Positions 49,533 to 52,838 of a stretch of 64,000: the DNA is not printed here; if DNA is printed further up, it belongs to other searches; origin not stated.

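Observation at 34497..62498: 28-kb PUL-like locus that looks built to import and fully catabolise exogenous peptidoglycan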

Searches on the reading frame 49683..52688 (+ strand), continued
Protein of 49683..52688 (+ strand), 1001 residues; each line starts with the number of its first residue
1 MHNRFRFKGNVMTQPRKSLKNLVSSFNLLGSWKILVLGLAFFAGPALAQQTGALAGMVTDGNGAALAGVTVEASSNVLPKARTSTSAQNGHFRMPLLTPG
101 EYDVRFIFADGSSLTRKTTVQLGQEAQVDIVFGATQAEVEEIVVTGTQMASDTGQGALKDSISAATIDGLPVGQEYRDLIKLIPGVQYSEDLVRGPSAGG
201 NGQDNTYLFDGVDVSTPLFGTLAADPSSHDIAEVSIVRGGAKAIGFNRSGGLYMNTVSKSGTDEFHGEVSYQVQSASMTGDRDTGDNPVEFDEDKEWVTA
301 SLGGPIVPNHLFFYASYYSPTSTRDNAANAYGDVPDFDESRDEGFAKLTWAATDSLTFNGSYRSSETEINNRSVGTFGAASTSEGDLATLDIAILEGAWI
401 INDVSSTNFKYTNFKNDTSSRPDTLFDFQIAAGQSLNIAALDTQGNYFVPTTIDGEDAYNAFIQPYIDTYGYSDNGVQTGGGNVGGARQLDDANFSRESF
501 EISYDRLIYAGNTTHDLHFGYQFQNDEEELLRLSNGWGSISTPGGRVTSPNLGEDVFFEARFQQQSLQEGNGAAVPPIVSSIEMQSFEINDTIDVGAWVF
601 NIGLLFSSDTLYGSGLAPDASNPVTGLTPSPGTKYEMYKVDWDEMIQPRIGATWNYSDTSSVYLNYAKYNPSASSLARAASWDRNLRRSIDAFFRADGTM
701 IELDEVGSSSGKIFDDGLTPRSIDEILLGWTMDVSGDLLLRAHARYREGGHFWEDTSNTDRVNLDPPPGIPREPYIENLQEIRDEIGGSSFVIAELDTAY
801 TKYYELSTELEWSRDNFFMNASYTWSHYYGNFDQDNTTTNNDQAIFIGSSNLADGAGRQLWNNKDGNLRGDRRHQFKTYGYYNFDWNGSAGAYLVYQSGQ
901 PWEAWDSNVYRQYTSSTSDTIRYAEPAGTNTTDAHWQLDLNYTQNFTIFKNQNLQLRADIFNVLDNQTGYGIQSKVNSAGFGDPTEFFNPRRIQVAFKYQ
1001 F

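Call 35: search_protein_families(library=ncbifam, proteins=[L036:14568-15710:+, L036:15722-16528:+, L004:16763-18151:+, L009:12997-14628:+, L036:6077-6667:+, L036:6664-7212:+, L014:17999-19324:+], max_evalue=0.00001)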
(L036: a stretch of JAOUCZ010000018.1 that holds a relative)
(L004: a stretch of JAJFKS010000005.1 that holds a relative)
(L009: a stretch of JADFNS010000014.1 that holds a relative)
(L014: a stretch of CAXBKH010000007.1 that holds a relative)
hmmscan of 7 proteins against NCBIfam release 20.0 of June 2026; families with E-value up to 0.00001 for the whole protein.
L036:14568-15710:+ (380 aa): 8 families
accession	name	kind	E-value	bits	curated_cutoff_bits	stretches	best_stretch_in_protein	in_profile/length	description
NF008371.0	PRK11170.1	equivalog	8.9e-101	337.5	483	1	4-377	3-377/382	N-acetylglucosamine-6-phosphate deacetylase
TIGR00221.1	nagA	equivalog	1.4e-90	303.9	225.65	1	3-376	5-379/380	N-acetylglucosamine-6-phosphate deacetylase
NF011989.0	PRK15446.2-5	equivalog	1.9e-10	40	565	0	5-62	6-61/385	alpha-D-ribose 1-methylphosphonate 5-triphosphate diphosphatase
NF011990.0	PRK15446.2-6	subfamily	9.8e-10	37.7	233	0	329-377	329-380/390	alpha-D-ribose 1-methylphosphonate 5-triphosphate diphosphatase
TIGR02318.1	phosphono_phnM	equivalog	3.2e-08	32.9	390.55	0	324-376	318-372/376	phosphonate metabolism protein PhnM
NF051886.1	XaaProDiPepCaul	equivalog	9.6e-07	28.1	500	0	325-366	335-376/398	Xaa-Pro dipeptidase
NF006549.0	PRK09045.1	equivalog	1.9e-06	26.8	540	0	318-364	333-379/444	TRZ/ATZ family hydrolase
TIGR01224.1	hutI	equivalog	2.4e-06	26.6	298.15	0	312-364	300-352/377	imidazolonepropionase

L036:15722-16528:+ (268 aa): 8 families
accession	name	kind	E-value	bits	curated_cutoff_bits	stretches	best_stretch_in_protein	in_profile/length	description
NF001684.0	PRK00443.1-4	subfamily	1.8e-100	335.8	326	1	1-257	1-256/260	glucosamine-6-phosphate deaminase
TIGR00502.1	nagB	equivalog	4.2e-84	281.9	236.9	1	1-245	1-250/259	glucosamine-6-phosphate deaminase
NF002557.0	PRK02122.1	subfamily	2.1e-70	237.6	384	1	8-243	40-276/653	glucosamine-6-phosphate deaminase-like protein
NF001685.0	PRK00443.1-5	equivalog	8e-57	192.5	513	1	27-259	28-264/266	glucosamine-6-phosphate deaminase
NF001682.0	PRK00443.1-1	equivalog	2.2e-52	178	528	1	1-239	1-231/262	glucosamine-6-phosphate deaminase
NF007291.0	PRK09762.1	equivalog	7.5e-42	143.5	271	1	5-236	8-235/236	galactosamine-6-phosphate isomerase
NF009022.0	PRK12358.1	equivalog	2.6e-32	112.2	247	1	1-243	1-238/239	glucosamine-6-phosphate deaminase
TIGR01198.1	pgl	equivalog_domain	5.1e-20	72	124.45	1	10-239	10-231/234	6-phosphogluconolactonase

L004:16763-18151:+ (462 aa): 8 families
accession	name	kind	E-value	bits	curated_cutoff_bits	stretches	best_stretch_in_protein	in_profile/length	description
TIGR00387.1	glcD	equivalog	7.6e-72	242.4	567.9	1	42-455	1-413/413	glycolate oxidase subunit GlcD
NF008408.0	PRK11230.1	equivalog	8.7e-43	146.5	897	1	41-457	58-472/499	glycolate oxidase subunit GlcD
NF049975.1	2HglutDHaseYdiJ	equivalog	5e-23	80.8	1350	2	40-178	53-193/1018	D-2-hydroxyglutarate dehydrogenase YdiJ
NF008439.0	PRK11282.1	equivalog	3.6e-17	62.3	284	1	68-250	28-209/358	glycolate oxidase subunit GlcE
NF053785.1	DcplphribOxDprE1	equivalog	9.8e-12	44.8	500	1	36-238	13-209/449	decaprenylphosphoryl-beta-D-ribose oxidase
TIGR01678.1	FAD_lactone_ox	subfamily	1.6e-09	37.2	396.8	1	31-205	7-175/438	sugar 1,4-lactone oxidase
TIGR01677.1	pln_FAD_oxido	subfamily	2.7e-07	29.5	383.1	1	31-214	26-214/560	FAD-dependent oxidoreductase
NF008387.0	PRK11183.1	equivalog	1.1e-06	27.5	391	0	3-154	9-165/570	D-lactate dehydrogenase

L009:12997-14628:+ (543 aa): 1 family
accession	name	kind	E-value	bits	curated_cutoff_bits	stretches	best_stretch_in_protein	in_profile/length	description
NF008758.0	PRK11789.1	equivalog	9.7e-11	41.4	143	1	295-416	74-182/190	1,6-anhydro-N-acetylmuramyl-L-alanine amidase AmpD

L036:6077-6667:+ (196 aa): 0 families

L036:6664-7212:+ (182 aa): 1 family
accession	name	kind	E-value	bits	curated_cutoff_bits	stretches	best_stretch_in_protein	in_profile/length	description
NF007811.0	PRK10519.1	equivalog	4.5e-12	45.8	111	1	30-125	5-101/155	hypothetical protein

L014:17999-19324:+ (441 aa): 25 families
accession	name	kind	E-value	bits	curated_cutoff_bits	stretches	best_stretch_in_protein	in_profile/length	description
NF008371.0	PRK11170.1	equivalog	1.6e-106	356.5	483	1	65-439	4-380/382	N-acetylglucosamine-6-phosphate deacetylase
TIGR00221.1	nagA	equivalog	1.7e-99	333.4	225.65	1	62-435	4-379/380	N-acetylglucosamine-6-phosphate deacetylase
NF011989.0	PRK15446.2-5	equivalog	2.5e-18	66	565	1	60-121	1-61/385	alpha-D-ribose 1-methylphosphonate 5-triphosphate diphosphatase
TIGR02318.1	phosphono_phnM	equivalog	2.7e-15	56.2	390.55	2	383-436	318-373/376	phosphonate metabolism protein PhnM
NF011984.0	PRK15446.1-5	equivalog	7e-14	51.4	260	1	373-434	311-374/379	alpha-D-ribose 1-methylphosphonate 5-triphosphate diphosphatase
NF011990.0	PRK15446.2-6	subfamily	1.7e-12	46.8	233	1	372-436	313-380/390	alpha-D-ribose 1-methylphosphonate 5-triphosphate diphosphatase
NF011983.0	PRK15446.1-4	equivalog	9.9e-11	41.1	486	0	383-435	321-375/379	alpha-D-ribose 1-methylphosphonate 5-triphosphate diphosphatase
NF011987.0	PRK15446.2-3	subfamily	1.1e-10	40.9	253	0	380-426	322-367/395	alpha-D-ribose 1-methylphosphonate 5-triphosphate diphosphatase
NF006689.0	PRK09237.1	equivalog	8.8e-10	37.7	371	1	63-120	5-63/383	amidohydrolase/deacetylase family metallohydrolase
NF011986.0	PRK15446.2-2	equivalog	3.6e-09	35.9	465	0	63-136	3-76/406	alpha-D-ribose 1-methylphosphonate 5-triphosphate diphosphatase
NF051886.1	XaaProDiPepCaul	equivalog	1e-08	34.6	500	0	76-122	15-63/398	Xaa-Pro dipeptidase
NF006056.0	PRK08204.1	subfamily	2.1e-08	33.4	391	0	388-427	345-385/449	hypothetical protein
NF006558.0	PRK09059.1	equivalog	2.6e-08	32.9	645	0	62-124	4-70/430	dihydroorotase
NF006688.0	PRK09236.1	equivalog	7.3e-08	31.6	535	0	60-121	1-61/444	dihydroorotase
NF004636.0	PRK05985.1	subfamily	7.8e-08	31.5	408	0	60-118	2-56/398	amidohydrolase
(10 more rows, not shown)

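Call 40: search_protein_families(library=pfam, proteins=[L068:12955-15072:-, L058:2-1729:-, L076:10293-11546:+, L027:6878-8452:-, L044:16719-17477:-, L044:3711-4874:-, L018:1433-3547:+, L055:12693-13922:+, L004:16763-18151:+], max_evalue=0.0001)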
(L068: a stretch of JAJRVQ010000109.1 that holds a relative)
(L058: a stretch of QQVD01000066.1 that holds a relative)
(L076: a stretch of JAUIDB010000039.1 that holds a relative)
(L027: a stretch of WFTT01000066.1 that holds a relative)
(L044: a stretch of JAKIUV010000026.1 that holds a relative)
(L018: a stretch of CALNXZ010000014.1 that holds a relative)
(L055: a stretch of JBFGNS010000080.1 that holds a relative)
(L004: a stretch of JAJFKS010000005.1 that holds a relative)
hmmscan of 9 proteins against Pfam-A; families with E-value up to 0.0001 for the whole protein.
L068:12955-15072:- (705 aa): 12 families
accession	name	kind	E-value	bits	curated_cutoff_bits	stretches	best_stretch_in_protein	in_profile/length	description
PF00884.28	Sulfatase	-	3.5e-35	122.2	25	1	61-323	1-300/301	Sulfatase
PF14559.12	TPR_19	-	6.5e-21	74.9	25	2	466-523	5-62/68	Tetratricopeptide repeat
PF07719.23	TPR_2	-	3.7e-17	61.4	27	0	458-485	7-34/34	Tetratricopeptide repeat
PF13432.12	TPR_16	-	1e-14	55.1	32.7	2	593-656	2-65/65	Tetratricopeptide repeat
PF01663.27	Phosphodiest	-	3.2e-13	50.4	23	1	64-130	2-66/342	Type I phosphodiesterase / nucleotide pyrophosphatase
PF13428.12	TPR_14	-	3e-12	46.4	23.5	0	457-494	6-43/44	Tetratricopeptide repeat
PF00515.34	TPR_1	-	2.7e-11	43.2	27.8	0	462-485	11-34/34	Tetratricopeptide repeat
PF13174.12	TPR_6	-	5.5e-11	42.8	26.3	0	465-484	12-32/33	Tetratricopeptide repeat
PF13424.12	TPR_12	-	4.7e-10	40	30.1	0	465-516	16-75/77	Tetratricopeptide repeat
PF13176.12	TPR_7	-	2.3e-09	37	27.9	0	528-548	7-27/36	Tetratricopeptide repeat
PF23914.1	TPR_CcmH_CycH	-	4.4e-09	36.8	42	0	594-646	56-111/158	Cytochrome c-type biogenesis protein H TPR domain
PF25064.1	ARM_TT21_5th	-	3.5e-05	24.5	27.8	0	462-518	11-67/117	TT21 fifth ARM repeats domain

L058:2-1729:- (576 aa): 0 families

L076:10293-11546:+ (417 aa): 2 families
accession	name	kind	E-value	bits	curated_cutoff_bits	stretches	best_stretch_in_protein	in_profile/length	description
PF01546.33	Peptidase_M20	-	4.8e-42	144.6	24.6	1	99-405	1-198/206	Peptidase family M20/M25/M40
PF07687.19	M20_dimer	-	2.9e-14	53.4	21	1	213-304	9-100/107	Peptidase dimerisation domain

L027:6878-8452:- (524 aa): 13 families
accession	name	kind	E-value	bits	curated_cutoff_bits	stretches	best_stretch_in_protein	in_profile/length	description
PF13469.12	Sulfotransfer_3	-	8.2e-51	173.8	27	1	278-470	1-215/216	Sulfotransferase family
PF13181.12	TPR_8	-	2.3e-16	58.9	25.7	0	140-172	1-33/34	Tetratricopeptide repeat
PF00685.33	Sulfotransfer_1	-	3.3e-15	56.6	22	1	279-470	4-184/255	Sulfotransferase domain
PF07719.23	TPR_2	-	3.5e-13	49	27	0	140-172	1-33/34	Tetratricopeptide repeat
PF00515.34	TPR_1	-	4.4e-10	39.4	27.8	0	140-173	1-34/34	Tetratricopeptide repeat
PF13428.12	TPR_14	-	1e-09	38.5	23.5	0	151-182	12-43/44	Tetratricopeptide repeat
PF14559.12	TPR_19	-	1.2e-08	35.5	25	0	49-97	2-50/68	Tetratricopeptide repeat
PF13432.12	TPR_16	-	4.2e-08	33.9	32.7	0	153-188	10-45/65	Tetratricopeptide repeat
PF13431.12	TPR_17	-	9.1e-08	32.2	24.4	0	128-160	1-33/34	Tetratricopeptide repeat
PF13414.12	TPR_11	-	1.1e-07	31.8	26.8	0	154-180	8-34/42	TPR repeat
PF13424.12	TPR_12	-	8.2e-07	29.6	30.1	0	112-171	9-76/77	Tetratricopeptide repeat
PF23914.1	TPR_CcmH_CycH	-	1.3e-05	25.6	42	0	30-135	42-150/158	Cytochrome c-type biogenesis protein H TPR domain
PF07721.20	TPR_4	-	2.5e-05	24.9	27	0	141-162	2-23/26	Tetratricopeptide repeat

L044:16719-17477:- (252 aa): 4 families
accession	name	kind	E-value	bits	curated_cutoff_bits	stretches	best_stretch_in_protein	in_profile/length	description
PF07702.18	UTRA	-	8.8e-31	107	23.8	1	109-240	5-140/141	UTRA domain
PF00392.27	GntR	-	5.3e-20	71.3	27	1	25-87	2-64/64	Bacterial regulatory proteins, gntR family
PF08220.18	HTH_DeoR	-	5.8e-05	23.2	21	0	52-83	19-50/57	DeoR-like helix-turn-helix domain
PF13545.12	HTH_Crp_2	-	9.8e-05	22.7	27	0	49-90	24-63/70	Crp-like helix-turn-helix domain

L044:3711-4874:- (387 aa): 1 family
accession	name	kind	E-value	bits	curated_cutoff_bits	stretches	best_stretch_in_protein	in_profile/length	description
PF05684.17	DUF819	-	6.2e-96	322.1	27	1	10-385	1-378/379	Protein of unknown function (DUF819)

L018:1433-3547:+ (704 aa): 1 family
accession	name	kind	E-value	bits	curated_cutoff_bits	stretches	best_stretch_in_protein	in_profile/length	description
PF01663.27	Phosphodiest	-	6.3e-35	121.8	23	2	102-248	1-120/342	Type I phosphodiesterase / nucleotide pyrophosphatase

L055:12693-13922:+ (409 aa): 1 family
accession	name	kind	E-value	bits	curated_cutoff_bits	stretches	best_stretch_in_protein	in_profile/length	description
PF07670.19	Gate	-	5.2e-23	81.9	29.6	2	49-157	2-98/104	Nucleoside recognition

L004:16763-18151:+ (462 aa): 2 families
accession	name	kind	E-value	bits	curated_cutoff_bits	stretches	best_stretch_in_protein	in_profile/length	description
PF01565.28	FAD_binding_4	-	1.6e-40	138.4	26.4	1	40-175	2-136/139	FAD binding domain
PF02913.24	FAD-oxidase_C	-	7.6e-40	137.6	21.2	1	216-456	3-248/248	FAD linked oxidases, C-terminal domain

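Call 41: predict_structure(alignment_id=A1)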
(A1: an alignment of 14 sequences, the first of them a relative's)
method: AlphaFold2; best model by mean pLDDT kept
length: 990 residues; sequences in the alignment: 14
mean_pLDDT: 58.1   pTM: 0.58
mean pLDDT of the five models: 58.1, 56.6, 52.4, 44.7, 44.4
residues with pLDDT >= 90: 1; 70-90: 383; 50-70: 257; < 50: 349
segments of 3 or more residues with pLDDT < 50: 1-40, 123-253, 266-282, 314-325, 360-374, 409-416, 476-479, 663-676, 696-699, 824-853, 858-860, 889-921, 954-979, 988-990
pLDDT, mean of each block of 10 residues (from residue 1): 28 33 32 32 75 82 68 84 70 82 71 65 38 24 25 39 30 23 22 22 22 23 24 27 27 50 46 35 54 63 64 44 50 63 64 55 32 49 70 78 63 50 80 74 60 73 56 53 71 84 85 75 67 72 83 58 63 85 83 86 79 76 79 83 76 78 46 52 87 58 73 79 75 78 70 67 82 68 71 78 77 71 41 28 32 50 71 81 64 39 33 31 63 73 68 45 34 39 53
secondary structure, 60 per line:
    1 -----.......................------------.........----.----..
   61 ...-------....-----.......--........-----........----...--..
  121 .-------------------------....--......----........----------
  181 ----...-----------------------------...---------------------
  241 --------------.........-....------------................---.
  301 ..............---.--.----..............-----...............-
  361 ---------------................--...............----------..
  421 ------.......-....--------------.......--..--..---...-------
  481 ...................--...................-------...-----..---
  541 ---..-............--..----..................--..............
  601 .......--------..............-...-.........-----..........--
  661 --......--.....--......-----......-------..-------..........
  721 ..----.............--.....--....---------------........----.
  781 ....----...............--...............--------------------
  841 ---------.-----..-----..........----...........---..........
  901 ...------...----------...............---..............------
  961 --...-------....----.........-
elements in order (helices of 4 or more, strands of 3 or more residues): H6-28 E41-49 E59-63 E71-74 E80-86 E89-96 E102-109 E114-116 E119-121 H147-150 H153-158 H163-170 E255-263 H265-268 E281-296 E300-314 E326-339 E345-359 E376-391 E394-408 H427-433 E435-438 H453-459 E471-473 E481-499 E502-520 E528-530 E547-552 E556-558 E567-584 E587-607 E616-629 E635-643 E649-658 H663-668 H671-675 E678-683 E689-694 E711-722 E727-739 E742-746 H749-752 H768-775 E780-784 E789-803 E806-820 E863-872 E877-887 H891-903 E923-937 E941-954 H973-976 E981-989
